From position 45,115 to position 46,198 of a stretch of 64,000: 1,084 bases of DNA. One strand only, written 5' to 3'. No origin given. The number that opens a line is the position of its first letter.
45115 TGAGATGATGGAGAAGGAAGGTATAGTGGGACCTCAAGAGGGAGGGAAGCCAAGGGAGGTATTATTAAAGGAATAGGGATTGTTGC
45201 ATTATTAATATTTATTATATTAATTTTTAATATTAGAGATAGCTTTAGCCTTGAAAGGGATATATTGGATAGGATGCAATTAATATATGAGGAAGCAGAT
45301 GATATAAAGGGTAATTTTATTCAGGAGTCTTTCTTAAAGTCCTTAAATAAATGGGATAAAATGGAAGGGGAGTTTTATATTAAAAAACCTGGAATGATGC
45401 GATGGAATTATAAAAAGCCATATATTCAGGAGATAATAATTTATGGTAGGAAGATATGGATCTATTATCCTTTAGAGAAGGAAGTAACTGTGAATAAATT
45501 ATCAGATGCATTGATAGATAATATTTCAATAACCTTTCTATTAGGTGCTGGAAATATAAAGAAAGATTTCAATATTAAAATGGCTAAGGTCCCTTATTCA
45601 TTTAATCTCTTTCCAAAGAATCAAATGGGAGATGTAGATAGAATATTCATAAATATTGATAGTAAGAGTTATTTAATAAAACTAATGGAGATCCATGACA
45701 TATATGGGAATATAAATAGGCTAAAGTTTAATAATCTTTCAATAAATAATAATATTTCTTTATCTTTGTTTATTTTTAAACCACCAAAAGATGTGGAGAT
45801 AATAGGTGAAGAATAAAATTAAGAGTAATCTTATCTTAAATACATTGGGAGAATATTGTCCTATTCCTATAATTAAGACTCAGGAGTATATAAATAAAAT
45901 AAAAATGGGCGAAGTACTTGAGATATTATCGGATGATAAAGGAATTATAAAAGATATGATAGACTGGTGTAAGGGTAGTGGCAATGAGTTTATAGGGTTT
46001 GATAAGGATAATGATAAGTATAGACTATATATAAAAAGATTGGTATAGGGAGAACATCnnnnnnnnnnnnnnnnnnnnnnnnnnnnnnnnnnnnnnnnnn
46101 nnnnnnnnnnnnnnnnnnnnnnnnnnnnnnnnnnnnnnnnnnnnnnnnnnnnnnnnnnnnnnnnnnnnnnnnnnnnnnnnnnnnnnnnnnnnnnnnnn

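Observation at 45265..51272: Seven-gene operon downstream of ftsK: LolA, TusA-like, DUF116-like Cys-rich membrane protein, THUMP-less ThiI-like PP-loop ATPase, small acidic protein, orphan TldD, and a fused Memo-AMMECR1 protein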

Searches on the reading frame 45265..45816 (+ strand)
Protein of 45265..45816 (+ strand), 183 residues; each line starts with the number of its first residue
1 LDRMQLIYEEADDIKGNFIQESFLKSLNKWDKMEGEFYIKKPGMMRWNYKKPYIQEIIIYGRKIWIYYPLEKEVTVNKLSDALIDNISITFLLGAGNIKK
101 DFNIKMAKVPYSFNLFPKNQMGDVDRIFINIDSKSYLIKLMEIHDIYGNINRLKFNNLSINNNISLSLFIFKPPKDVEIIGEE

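Call 3: search_protein_families(library=pfam, proteins=[window:45265-45816:+], max_evalue=0.01)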
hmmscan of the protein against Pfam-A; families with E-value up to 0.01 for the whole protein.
window:45265-45816:+ (183 aa): 1 family
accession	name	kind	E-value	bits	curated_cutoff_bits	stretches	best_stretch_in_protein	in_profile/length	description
PF03548.22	LolA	-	4.7e-30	104.9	23.6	1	11-172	3-165/165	Outer membrane lipoprotein carrier protein LolA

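Call 4: search_protein_families(library=ncbifam, proteins=[window:45265-45816:+], max_evalue=0.01)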
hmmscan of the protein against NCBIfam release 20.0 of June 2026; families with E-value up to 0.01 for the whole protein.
window:45265-45816:+ (183 aa): 6 families
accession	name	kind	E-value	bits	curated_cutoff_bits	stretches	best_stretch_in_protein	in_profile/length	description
TIGR00547.2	lolA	equivalog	4.6e-37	127.4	112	1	3-181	23-201/202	outer membrane lipoprotein periplasmic chaperone LolA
NF000661.0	PRK00031.1-3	equivalog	4.3e-24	85.1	255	1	14-180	52-223/225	outer membrane lipoprotein chaperone LolA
NF053544.1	LolA2_flexi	equivalog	7.2e-13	48.4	125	1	12-169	43-206/208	flexirubin biosynthesis/transport protein LolA2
NF053572.1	LolA1_Flavo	equivalog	4.3e-12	46.1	100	1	2-174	30-203/214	outer membrane lipoprotein periplasmic chaperone LolA1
NF000663.1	PRK00031.2-1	exception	4e-11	42.7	120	1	11-180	20-167/168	LolA-like outer membrane lipoprotein chaperone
NF000666.0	PRK00031.2-4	equivalog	0.0085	15.9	157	0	15-180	25-168/170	outer membrane lipoprotein chaperone LolA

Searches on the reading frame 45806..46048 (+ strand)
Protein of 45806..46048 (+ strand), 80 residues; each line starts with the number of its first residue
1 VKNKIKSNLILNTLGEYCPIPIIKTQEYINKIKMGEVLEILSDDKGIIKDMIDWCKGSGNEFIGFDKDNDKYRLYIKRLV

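Call 3: search_protein_families(library=pfam, proteins=[window:45806-46048:+], max_evalue=0.01)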
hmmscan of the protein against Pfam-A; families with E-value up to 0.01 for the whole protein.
window:45806-46048:+ (80 aa): 1 family
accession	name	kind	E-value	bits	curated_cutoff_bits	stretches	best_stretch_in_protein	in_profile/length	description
PF01206.22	TusA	-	7.2e-21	74.3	28.6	1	11-78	3-70/70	Sulfurtransferase TusA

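Call 4: search_protein_families(library=ncbifam, proteins=[window:45806-46048:+], max_evalue=0.01)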
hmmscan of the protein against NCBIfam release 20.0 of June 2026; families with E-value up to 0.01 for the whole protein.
window:45806-46048:+ (80 aa): 3 families
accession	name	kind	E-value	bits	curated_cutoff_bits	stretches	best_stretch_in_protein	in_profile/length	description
NF008242.0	PRK11018.1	equivalog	6.3e-11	41.8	79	1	2-77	2-77/78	sulfurtransferase-like selenium metabolism protein YedF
NF001423.0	PRK00299.1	equivalog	6.7e-10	38.7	78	1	5-78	6-79/82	sulfurtransferase TusA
TIGR03527.1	selenium_YedF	equivalog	6.1e-05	23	110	1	12-75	2-65/194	sulfurtransferase-like selenium metabolism protein YedF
